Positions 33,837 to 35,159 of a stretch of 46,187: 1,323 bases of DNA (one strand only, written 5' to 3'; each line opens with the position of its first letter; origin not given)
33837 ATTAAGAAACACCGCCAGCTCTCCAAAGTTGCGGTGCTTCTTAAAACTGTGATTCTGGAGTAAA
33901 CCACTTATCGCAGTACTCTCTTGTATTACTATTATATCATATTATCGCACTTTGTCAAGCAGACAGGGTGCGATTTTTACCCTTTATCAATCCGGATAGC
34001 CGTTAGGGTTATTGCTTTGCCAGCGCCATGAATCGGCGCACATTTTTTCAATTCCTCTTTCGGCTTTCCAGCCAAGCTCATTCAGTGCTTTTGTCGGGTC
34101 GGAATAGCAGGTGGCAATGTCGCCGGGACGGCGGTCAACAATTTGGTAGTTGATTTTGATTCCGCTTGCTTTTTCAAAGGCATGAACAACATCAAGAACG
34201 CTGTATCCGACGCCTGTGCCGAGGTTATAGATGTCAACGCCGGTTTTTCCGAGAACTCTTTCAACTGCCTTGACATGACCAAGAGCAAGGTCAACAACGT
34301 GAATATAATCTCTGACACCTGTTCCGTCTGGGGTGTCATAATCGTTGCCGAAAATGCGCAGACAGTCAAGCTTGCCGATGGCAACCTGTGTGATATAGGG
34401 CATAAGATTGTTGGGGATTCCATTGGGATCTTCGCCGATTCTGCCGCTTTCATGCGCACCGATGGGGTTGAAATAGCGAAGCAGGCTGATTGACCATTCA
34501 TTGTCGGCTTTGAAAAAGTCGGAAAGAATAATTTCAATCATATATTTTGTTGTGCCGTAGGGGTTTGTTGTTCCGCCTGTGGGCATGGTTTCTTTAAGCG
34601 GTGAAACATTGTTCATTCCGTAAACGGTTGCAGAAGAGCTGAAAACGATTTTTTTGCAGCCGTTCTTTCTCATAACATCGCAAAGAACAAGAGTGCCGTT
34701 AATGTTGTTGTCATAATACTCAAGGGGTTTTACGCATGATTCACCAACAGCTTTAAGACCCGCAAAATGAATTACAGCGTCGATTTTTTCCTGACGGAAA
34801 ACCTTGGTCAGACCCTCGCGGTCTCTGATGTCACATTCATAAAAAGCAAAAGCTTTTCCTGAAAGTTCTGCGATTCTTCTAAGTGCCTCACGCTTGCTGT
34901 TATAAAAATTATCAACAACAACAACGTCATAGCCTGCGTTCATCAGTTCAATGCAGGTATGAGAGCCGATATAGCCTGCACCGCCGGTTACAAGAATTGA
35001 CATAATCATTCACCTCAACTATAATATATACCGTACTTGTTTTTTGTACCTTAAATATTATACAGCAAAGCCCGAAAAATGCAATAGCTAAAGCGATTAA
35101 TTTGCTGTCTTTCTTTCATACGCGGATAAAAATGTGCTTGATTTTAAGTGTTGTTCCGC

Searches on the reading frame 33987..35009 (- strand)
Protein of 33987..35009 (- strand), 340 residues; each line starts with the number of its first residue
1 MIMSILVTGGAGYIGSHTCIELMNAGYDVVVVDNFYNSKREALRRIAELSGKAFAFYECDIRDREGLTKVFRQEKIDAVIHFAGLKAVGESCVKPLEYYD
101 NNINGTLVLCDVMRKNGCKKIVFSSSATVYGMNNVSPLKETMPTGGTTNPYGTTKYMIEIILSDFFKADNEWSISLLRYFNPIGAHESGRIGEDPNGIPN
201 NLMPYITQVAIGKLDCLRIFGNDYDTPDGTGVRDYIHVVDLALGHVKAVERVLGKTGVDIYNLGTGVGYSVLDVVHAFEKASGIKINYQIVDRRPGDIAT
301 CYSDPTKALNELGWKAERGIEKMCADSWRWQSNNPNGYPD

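Call 47: find_encoding_contigs(protein=window:33987-35009:-, flank=2500, max_places=10)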
Protein window:33987-35009:- (340 aa): no gene with exactly this product is on record in the collection.

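Call 51: find_encoding_contigs(protein=window:33987-35003:-, flank=2500, max_places=10)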
Protein window:33987-35003:- (338 aa): 1 contig read that carries it; 1 place shown.
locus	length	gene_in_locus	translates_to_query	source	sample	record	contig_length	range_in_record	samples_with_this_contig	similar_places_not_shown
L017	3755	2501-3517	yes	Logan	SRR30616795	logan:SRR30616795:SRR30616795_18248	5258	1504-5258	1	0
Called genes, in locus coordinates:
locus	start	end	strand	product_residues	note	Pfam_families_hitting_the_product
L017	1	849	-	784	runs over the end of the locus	?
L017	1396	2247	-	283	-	PF00398:RrnaAD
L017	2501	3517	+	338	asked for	PF00106:adh_short, PF01073:3Beta_HSD, PF01370:Epimerase, PF02719:Polysacc_synt_2, PF04321:RmlD_sub_bind, PF05368:NmrA (faint), PF08659:KR (weak), PF16363:GDP_Man_Dehyd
